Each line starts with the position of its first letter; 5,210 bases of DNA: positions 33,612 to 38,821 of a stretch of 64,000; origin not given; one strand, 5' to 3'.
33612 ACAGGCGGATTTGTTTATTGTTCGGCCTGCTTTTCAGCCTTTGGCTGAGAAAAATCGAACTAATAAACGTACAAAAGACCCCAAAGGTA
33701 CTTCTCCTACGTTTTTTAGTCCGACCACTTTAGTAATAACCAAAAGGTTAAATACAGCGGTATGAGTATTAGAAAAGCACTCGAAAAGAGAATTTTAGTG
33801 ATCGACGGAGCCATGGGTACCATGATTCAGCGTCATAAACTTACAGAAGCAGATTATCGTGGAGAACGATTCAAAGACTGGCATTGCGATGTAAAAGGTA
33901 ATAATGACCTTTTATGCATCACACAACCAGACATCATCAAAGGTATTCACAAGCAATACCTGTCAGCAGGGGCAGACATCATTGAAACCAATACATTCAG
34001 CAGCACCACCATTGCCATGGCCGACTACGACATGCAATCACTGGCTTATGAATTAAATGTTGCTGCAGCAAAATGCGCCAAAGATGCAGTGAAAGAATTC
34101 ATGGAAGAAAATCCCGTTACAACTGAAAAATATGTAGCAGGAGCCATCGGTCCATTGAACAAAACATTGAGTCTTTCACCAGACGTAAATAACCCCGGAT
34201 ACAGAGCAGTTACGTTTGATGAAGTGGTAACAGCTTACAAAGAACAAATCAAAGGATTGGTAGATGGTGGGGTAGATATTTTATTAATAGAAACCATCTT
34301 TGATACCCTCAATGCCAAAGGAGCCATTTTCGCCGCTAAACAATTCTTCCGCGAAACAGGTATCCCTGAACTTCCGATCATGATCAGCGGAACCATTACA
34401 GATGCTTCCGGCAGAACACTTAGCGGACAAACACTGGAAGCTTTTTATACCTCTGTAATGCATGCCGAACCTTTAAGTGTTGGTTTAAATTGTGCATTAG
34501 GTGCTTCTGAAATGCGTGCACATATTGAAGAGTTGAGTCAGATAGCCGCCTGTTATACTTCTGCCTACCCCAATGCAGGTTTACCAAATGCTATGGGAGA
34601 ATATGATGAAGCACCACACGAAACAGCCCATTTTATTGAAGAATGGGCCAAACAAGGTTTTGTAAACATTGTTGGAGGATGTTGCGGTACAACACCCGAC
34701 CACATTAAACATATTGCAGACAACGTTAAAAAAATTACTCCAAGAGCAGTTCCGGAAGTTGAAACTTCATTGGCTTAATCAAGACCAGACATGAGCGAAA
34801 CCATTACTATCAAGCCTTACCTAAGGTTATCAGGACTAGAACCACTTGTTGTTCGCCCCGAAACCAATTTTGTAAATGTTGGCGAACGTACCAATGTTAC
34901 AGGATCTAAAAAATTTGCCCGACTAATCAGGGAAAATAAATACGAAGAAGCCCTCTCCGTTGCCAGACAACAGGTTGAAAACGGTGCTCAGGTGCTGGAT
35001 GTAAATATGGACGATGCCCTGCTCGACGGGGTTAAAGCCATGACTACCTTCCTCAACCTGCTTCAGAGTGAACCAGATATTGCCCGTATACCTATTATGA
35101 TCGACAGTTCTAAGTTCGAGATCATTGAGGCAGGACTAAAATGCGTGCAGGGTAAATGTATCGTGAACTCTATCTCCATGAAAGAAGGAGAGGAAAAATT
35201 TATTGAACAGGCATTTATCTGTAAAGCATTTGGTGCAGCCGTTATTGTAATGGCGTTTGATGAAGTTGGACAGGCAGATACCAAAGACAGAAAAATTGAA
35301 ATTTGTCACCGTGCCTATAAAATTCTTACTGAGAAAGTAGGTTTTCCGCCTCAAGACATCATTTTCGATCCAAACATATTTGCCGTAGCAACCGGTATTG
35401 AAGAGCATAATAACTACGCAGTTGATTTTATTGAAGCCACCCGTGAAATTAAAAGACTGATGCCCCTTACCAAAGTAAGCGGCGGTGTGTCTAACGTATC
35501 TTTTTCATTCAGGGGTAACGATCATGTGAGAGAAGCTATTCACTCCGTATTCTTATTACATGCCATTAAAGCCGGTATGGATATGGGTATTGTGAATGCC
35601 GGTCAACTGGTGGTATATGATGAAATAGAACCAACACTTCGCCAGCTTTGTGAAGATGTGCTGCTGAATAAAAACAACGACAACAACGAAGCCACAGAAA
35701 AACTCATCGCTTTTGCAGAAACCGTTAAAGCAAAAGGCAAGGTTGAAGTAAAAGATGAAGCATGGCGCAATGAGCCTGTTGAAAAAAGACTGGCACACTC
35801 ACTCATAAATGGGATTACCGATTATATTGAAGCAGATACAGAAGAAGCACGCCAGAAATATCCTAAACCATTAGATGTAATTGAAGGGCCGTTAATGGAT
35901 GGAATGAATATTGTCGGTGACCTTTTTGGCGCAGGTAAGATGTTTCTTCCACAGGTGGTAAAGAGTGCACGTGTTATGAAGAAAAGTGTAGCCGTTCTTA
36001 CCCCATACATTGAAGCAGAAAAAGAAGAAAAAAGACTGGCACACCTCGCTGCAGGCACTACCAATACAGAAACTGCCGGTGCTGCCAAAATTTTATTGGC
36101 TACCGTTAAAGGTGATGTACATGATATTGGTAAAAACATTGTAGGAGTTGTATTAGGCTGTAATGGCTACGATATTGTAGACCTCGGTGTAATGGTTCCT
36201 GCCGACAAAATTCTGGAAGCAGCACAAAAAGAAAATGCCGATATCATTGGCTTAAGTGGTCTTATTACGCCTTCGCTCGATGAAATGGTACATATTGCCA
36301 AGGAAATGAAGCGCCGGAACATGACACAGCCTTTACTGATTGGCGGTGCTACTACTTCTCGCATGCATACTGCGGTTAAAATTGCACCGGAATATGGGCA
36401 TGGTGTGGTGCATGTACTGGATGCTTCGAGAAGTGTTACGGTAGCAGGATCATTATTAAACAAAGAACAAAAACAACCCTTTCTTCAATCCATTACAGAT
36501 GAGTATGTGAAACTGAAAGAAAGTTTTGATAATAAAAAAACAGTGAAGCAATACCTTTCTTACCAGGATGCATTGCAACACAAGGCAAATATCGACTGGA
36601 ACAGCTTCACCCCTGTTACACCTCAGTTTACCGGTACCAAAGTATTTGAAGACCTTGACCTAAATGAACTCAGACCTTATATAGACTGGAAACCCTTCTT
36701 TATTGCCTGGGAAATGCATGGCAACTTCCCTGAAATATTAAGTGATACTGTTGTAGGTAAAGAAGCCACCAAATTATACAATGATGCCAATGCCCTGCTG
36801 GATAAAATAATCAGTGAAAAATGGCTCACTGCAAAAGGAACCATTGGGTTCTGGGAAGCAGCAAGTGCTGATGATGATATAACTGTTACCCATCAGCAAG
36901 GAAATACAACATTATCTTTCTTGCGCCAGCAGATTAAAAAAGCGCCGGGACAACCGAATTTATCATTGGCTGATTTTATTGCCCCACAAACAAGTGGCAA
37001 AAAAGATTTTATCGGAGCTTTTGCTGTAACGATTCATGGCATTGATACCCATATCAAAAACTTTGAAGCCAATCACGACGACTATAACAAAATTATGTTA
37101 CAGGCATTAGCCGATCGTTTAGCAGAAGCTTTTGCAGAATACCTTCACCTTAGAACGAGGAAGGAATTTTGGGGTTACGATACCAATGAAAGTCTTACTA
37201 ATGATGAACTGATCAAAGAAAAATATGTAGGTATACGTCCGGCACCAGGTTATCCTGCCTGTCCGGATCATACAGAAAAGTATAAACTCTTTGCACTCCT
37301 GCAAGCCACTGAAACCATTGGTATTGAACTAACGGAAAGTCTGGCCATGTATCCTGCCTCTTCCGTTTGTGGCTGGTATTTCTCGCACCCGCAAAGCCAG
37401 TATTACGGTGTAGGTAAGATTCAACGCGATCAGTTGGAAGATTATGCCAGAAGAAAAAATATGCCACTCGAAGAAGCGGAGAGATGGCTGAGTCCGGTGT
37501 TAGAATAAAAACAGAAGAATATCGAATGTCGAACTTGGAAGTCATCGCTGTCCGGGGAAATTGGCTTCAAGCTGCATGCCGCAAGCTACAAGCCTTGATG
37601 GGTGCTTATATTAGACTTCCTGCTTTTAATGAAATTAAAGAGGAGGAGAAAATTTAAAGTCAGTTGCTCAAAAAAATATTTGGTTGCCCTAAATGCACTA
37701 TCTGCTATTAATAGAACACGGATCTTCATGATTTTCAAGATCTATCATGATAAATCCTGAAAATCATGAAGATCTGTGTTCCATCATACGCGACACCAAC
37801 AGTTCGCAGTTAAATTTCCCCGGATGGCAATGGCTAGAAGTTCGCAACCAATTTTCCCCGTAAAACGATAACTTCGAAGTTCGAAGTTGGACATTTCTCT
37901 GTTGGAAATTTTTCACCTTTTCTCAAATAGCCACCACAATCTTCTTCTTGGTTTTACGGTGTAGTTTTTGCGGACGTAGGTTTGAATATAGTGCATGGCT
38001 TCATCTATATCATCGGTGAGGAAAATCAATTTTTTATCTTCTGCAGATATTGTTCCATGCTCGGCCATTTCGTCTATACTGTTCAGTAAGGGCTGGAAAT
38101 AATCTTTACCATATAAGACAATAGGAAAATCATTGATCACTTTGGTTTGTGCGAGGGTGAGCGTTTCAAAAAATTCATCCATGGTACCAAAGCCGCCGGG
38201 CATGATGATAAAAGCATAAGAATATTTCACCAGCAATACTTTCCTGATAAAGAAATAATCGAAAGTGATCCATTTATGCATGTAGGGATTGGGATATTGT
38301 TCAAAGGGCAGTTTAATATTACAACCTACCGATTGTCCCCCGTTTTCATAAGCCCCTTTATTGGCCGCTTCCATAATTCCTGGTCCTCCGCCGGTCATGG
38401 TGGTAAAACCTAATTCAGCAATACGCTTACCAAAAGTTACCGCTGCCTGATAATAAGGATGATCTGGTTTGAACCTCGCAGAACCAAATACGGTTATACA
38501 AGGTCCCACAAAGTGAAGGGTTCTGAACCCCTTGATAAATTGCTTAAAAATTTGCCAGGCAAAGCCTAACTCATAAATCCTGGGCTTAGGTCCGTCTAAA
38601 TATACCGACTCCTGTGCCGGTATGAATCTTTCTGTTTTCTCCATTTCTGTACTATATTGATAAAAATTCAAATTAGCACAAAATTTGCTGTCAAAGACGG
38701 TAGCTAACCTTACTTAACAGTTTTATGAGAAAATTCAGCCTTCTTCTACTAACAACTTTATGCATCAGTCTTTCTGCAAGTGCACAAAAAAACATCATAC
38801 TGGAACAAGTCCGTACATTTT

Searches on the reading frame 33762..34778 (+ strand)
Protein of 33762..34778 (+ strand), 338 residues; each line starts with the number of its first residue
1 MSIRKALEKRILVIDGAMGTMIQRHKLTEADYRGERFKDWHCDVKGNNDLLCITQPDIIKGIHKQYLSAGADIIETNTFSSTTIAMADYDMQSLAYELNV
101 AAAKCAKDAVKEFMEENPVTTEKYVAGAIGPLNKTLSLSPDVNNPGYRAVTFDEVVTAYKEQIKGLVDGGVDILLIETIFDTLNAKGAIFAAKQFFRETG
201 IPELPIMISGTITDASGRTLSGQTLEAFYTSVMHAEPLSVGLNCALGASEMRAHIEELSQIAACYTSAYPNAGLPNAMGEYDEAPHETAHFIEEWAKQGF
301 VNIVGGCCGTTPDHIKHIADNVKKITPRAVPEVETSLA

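Call 20: search_protein_families(library=ncbifam, proteins=[window:33762-34778:+])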
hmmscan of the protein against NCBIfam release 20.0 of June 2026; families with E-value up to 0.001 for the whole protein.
window:33762-34778:+ (338 aa): 5 families
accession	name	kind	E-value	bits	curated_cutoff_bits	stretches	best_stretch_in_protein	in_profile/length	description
NF007024.0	PRK09490.1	equivalog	2.5e-167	558.8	1497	1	2-336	11-343/1234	methionine synthase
TIGR02082.1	metH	equivalog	2.1e-150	502.6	1010.85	1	7-335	1-325/1182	methionine synthase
NF006396.0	PRK08645.1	equivalog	5e-62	209.9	453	1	2-329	3-291/611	bifunctional homocysteine S-methyltransferase/methylenetetrahydrofolate reductase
NF005718.0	PRK07534.1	equivalog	2.4e-38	132.2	338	1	48-335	37-307/337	betaine--homocysteine S-methyltransferase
NF007020.0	PRK09485.1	equivalog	1.4e-33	116.2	215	1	5-323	6-304/306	homocysteine S-methyltransferase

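Call 36: find_related_loci(query=window:33762-34778:+, collection=metagenome_contigs, flank=10000)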
Query window:33762-34778:+ (338 aa) in metagenome_contigs; peptide patterns used: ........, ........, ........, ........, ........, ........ (x = any residue, [..] = any of these).
600 stretches matched a pattern (row limit reached: there are more); 534 encode a relative of the query (tblastn E <= 1e-3); the best 80 are kept; 80 distinct loci.
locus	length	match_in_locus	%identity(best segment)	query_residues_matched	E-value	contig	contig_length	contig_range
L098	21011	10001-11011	94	1-337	0e+0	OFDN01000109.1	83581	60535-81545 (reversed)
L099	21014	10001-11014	94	1-338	0e+0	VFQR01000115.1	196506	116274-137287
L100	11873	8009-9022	94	1-338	0e+0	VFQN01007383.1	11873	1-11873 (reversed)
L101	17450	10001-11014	94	1-338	0e+0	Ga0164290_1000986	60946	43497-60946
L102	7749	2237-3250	93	1-338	0e+0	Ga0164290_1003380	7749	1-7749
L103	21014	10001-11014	93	1-338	0e+0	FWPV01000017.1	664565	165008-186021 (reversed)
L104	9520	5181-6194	93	1-338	0e+0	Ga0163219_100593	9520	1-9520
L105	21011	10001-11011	91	1-337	0e+0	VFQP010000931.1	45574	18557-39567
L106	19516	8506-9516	88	1-337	0e+0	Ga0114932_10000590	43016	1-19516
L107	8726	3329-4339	89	1-337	0e+0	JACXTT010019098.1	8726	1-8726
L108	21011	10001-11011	88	1-337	0e+0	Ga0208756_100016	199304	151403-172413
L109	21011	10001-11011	88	1-337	0e+0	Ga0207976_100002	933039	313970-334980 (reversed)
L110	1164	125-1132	88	1-337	0e+0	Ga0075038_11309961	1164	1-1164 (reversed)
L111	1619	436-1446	87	1-337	0e+0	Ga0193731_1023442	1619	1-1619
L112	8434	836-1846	87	1-337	0e+0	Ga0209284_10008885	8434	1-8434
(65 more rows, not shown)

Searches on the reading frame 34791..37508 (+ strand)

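Call 20: search_protein_families(library=ncbifam, proteins=[window:34791-37508:+])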
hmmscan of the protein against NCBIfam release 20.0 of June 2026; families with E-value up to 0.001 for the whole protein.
window:34791-37508:+ (905 aa): 15 families
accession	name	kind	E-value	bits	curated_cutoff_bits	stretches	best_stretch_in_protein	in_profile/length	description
NF007024.0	PRK09490.1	equivalog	0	1528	1497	1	6-904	339-1229/1234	methionine synthase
TIGR02082.1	metH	equivalog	0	1230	1010.85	1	6-874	322-1182/1182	methionine synthase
NF005719.0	PRK07535.1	domain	1.2e-38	132.7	259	1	28-273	2-232/268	methyltetrahydrofolate:corrinoid/iron-sulfur protein methyltransferase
TIGR02370.1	pyl_corrinoid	subfamily_domain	2.5e-37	128.2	215.3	1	338-524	6-179/197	methyltransferase cognate corrinoid protein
NF041607.1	dimeth_corrin_MtbC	equivalog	1.1e-30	106.7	350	1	336-525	3-178/203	dimethylamine corrinoid protein MtbC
NF047996.1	corrin_MtgC_2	exception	4.5e-30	104.7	370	1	335-545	9-205/212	glycine betaine-specific corrinoid protein MtgC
NF047995.1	corrinoid_MtgC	exception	1.6e-29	103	310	1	333-527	7-190/215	glycine betaine-specific corrinoid protein MtgC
NF040669.1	MtaC2_Meth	equivalog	3.2e-28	98.8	450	1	310-525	23-221/267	methanol--corrinoid protein MtaC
NF040655.1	MtaC_Meth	equivalog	2.9e-27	95.3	420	1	319-523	24-211/253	methanol--corrinoid protein MtaC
NF040758.1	CODH_ACS_meth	exception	1.2e-25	90.3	370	1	26-279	3-242/261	carbon monoxide dehydrogenase/acetyl-CoA synthase methytransferase subunit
NF002612.0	PRK02261.1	equivalog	2e-09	37.1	110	1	432-533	4-106/148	methylaspartate mutase subunit S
TIGR01501.1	MthylAspMutase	equivalog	7e-07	29.1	135.8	1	433-519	3-90/134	methylaspartate mutase subunit S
TIGR00640.1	acid_CoA_mut_C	subfamily_domain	8.2e-05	22.6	57.45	1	433-519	4-90/132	methylmalonyl-CoA mutase C-terminal domain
NF006944.0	PRK09426.1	equivalog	0.00011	20.3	876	1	406-522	565-681/721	methylmalonyl-CoA mutase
NF002142.0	PRK00979.1-1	subfamily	0.00034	19.7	287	1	81-185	79-180/306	tetrahydromethanopterin S-methyltransferase subunit H family protein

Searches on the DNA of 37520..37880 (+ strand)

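Call 14: search_dna_similar(query=window:37551-37830:+, collection=plasmids, mode=distant, max_rows=40)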
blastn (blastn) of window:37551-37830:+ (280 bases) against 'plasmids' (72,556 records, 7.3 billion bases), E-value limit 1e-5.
No match.

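Call 33: search_rna_families(source=window, start=37520, end=37880, threshold=evalue, max_evalue=10)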
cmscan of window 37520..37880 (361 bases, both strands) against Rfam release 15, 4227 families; matches with E-value up to 10: 14.
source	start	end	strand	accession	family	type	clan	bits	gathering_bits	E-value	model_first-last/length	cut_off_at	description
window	37706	37788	-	RF04134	MIR7504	Gene; miRNA;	-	39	83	9.8e-06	1-124/124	no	MIR7504 microRNA precursor family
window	37706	37788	+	RF04134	MIR7504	Gene; miRNA;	-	37.9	83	1.8e-05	1-124/124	no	MIR7504 microRNA precursor family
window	37715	37778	-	RF04044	mir-7939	Gene; miRNA;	-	31.7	75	6.4e-05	1-61/61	no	mir-7939 microRNA precursor family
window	37717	37780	+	RF04044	mir-7939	Gene; miRNA;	-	31.2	75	9.2e-05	1-61/61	no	mir-7939 microRNA precursor family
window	37721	37774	-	RF04145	MIR8706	Gene; miRNA;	-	30.6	95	0.00036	1-101/101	no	MIR8706 microRNA precursor family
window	37713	37782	+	RF04205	MIR2606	Gene; miRNA;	-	30.6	139.7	0.0087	1-165/165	no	MIR2606 microRNA precursor family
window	37715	37781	-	RF03887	mir-2511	Gene; miRNA;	-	25.6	100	0.0054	1-85/85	no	mir-2511 microRNA precursor family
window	37705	37785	+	RF00727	bantam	Gene; miRNA;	CL00091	25.6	61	0.0079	1-82/82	no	bantam microRNA precursor family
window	37711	37784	+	RF03926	MIR1435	Gene; miRNA;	-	23.4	94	0.29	46-136/186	no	MIR1435 microRNA precursor family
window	37716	37779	+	RF04199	MIR6027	Gene; miRNA;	-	22.1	95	0.019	1-159/159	no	MIR6027 microRNA precursor family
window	37720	37773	-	RF04103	mir-8356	Gene; miRNA;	-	20.4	70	0.16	1-65/65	no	mir-8356 microRNA precursor family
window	37672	37785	-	RF02698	Avalong_thermometer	Cis-reg; thermoregulator;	-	19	154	0.27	1-131/131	no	Avalong 5' UTR thermometer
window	37729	37765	+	RF03396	mir-2814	Gene; miRNA;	-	18.2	90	0.71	1-87/87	no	mir-2814 microRNA precursor family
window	37669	37808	-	RF01673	PhrS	Gene; sRNA;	-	11.6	37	1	1-212/212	no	PhrS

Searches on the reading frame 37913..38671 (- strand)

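Call 20: search_protein_families(library=ncbifam, proteins=[window:37913-38671:-])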
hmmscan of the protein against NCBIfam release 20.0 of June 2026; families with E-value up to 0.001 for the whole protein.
window:37913-38671:- (252 aa): 4 families
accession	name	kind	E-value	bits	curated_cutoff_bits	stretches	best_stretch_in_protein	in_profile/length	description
TIGR00730.1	TIGR00730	subfamily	2.8e-43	147.7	96.35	1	58-232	2-178/178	TIGR00730 family Rossman fold protein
TIGR00725.1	TIGR00725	hypoth_equivalog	2.5e-15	56.3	106.9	1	59-179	4-120/159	TIGR00725 family protein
NF058542.1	CtkRMPhLog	equivalog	4.7e-15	56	300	1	70-228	13-174/177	cytokinin riboside 5'-monophosphate phosphoribohydrolase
NF038390.1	Nsidase_PpnN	equivalog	1.4e-08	33.9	450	1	74-235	161-332/450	nucleotide 5'-monophosphate nucleosidase PpnN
